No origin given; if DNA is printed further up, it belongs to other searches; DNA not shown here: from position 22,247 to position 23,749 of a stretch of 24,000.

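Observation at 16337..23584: Three-gene operon: Ntn-peptidase homologue + AddB-like + AddA-like in an accessory context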

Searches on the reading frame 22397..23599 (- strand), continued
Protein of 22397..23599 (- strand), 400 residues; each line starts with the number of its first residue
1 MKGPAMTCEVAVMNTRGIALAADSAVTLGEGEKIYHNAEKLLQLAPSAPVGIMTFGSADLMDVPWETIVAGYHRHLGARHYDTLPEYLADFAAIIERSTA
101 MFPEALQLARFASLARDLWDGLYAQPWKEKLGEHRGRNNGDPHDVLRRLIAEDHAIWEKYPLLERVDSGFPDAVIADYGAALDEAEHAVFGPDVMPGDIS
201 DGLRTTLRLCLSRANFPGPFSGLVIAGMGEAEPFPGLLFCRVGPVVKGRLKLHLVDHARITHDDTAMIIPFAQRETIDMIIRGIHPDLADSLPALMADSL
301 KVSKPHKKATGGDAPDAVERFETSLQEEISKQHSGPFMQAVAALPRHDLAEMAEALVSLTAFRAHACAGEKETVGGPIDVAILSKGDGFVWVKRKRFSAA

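Call 98: fold_search(model_id=the predicted structure, library=viral)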
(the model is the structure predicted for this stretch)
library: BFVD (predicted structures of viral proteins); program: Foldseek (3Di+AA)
matches with E <= 10: 241; with E <= 0.001: 2
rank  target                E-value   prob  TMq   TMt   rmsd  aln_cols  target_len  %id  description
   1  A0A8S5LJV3            7.4e-06  1.00  0.36  0.62  13.1       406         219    8  Proteasome beta type-2 subunit [Siphoviridae sp. ct3o911]
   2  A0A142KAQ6            2.4e-04  1.00  0.27  0.35  14.2       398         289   10  Uncharacterized protein [Gordonia phage Nymphadora]
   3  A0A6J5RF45            6.0e-03  0.96  0.23  0.42  16.6       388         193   10  Uncharacterized protein [uncultured Caudovirales phage]
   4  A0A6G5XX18            1.3e-02  0.98  0.24  0.48  16.5       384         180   10  (no name in the UniProt tables at hand)
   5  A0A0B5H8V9            1.6e-02  0.96  0.21  0.45  17.0       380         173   11  Uncharacterized protein [Vibrio phage phi 3]
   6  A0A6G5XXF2            2.3e-02  0.47  0.16  0.27  19.1       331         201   11  (no name in the UniProt tables at hand)
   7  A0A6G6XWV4            4.4e-02  0.63  0.18  0.30  18.7       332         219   10  (no name in the UniProt tables at hand)
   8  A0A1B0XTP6            4.7e-02  0.90  0.24  0.47  17.8       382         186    9  (no name in the UniProt tables at hand)
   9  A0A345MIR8            1.2e-01  0.35  0.16  0.29  16.6       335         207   10  Uncharacterized protein [Gordonia phage Daredevil]
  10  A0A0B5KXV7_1          1.2e-01  0.08  0.11  0.06  21.9       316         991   12  RNA-dependent RNA polymerase [Shuangao Bedbug Virus 1]
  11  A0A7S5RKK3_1          1.7e-01  0.03  0.08  0.04  25.1       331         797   14  (no name in the UniProt tables at hand)
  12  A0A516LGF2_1          1.8e-01  0.06  0.07  0.03  23.3       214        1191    9  (no name in the UniProt tables at hand)
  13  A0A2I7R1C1            1.9e-01  0.08  0.13  0.17  22.7       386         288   10  (no name in the UniProt tables at hand)
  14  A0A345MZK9            2.0e-01  0.09  0.09  0.08  19.8       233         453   10  (no name in the UniProt tables at hand)
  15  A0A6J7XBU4            2.1e-01  0.54  0.23  0.43  18.2       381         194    6  HslV ATP-dependent protease HslVU (ClpYQ), peptidase subunit [uncultured Caudovirales phage]
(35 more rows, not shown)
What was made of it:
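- On Proteasome-like (T1) Ntn hydrolases: BFVD top hits are phage proteasome/HslV-like proteins (call 98).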

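Call 104: find_encoding_contigs(protein=P0015, flank=10000, max_places=2)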
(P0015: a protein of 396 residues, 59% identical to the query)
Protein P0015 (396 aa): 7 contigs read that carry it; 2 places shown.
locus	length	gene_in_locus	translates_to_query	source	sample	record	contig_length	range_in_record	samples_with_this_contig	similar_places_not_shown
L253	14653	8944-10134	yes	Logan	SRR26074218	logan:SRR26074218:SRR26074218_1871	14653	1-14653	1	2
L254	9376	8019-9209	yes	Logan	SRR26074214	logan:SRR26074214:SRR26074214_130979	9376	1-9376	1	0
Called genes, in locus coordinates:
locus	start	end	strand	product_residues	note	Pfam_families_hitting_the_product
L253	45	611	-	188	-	PF05706:CDKN3, PF22784:PTP-SAK, PF22785:Tc-R-P, PF00782:DSPc (weak)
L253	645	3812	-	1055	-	PF00580:UvrD-helicase, PF13245:AAA_19, PF13361:UvrD_C, PF13538:UvrD_C_2 (faint), PF12705:PDDEXK_1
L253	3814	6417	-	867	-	PF12705:PDDEXK_1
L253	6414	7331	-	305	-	PF03747:ADP_ribosyl_GH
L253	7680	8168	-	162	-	-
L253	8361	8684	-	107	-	-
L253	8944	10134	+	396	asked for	-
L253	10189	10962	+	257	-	PF13672:PP2C_2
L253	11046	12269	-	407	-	PF14281:PDDEXK_4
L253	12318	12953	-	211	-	-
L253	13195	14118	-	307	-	PF18899:DUF5655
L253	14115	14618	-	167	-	PF01420:Methylase_S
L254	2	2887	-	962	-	?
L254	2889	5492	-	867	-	PF12705:PDDEXK_1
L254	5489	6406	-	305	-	PF03747:ADP_ribosyl_GH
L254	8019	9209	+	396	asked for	-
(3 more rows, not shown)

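Call 105: find_encoding_contigs(protein=P0052, flank=10000, max_places=1)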
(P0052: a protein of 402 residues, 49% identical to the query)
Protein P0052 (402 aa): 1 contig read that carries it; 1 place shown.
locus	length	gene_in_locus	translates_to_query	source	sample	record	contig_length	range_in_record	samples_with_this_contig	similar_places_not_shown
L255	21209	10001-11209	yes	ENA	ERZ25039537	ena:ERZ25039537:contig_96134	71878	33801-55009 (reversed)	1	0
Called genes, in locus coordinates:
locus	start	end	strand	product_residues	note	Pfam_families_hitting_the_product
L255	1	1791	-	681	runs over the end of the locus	-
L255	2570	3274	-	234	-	PF00271:Helicase_C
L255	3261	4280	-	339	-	PF04851:ResIII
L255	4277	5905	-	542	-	-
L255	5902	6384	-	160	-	-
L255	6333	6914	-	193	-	-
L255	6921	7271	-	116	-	PF25583:WCX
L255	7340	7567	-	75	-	-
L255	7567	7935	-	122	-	-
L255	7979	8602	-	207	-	-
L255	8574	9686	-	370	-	-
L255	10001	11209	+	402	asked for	-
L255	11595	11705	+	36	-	-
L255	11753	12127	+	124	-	-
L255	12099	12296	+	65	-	-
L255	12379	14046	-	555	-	PF08378:NERD (weak), PF13245:AAA_19 (weak), PF13538:UvrD_C_2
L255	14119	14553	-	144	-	PF13328:HD_4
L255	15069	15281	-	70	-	-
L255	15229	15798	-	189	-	PF01791:DeoC (weak)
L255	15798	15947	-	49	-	-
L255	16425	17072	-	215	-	PF02734:Dak2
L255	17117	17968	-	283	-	PF02733:Dak1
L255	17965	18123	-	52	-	-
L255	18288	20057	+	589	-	PF01547:SBP_bac_1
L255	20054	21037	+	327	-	PF00528:BPD_transp_1 (weak)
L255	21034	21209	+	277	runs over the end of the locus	PF00528:BPD_transp_1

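Call 107: search_protein_families(library=phrogs, proteins=[window:22397-23584:-], max_evalue=0.001)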
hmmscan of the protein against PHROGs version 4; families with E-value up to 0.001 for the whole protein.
window:22397-23584:- (395 aa): 1 family
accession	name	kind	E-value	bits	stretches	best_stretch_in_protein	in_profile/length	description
phrog_5990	-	unknown function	8e-71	240.4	2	195-392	202-414/427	-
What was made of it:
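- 22397..23584 (-): Proteasome-beta/Anbu-like Ntn hydrolase, 395 aa. It has an N-terminal Met-Thr, the Thr1/Asp17/Lys34 triad and two large helical insertions, and so fits the 'PMI-type' proteasome homologues. It matches phrog_5990 at 8e-71 (call 107).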
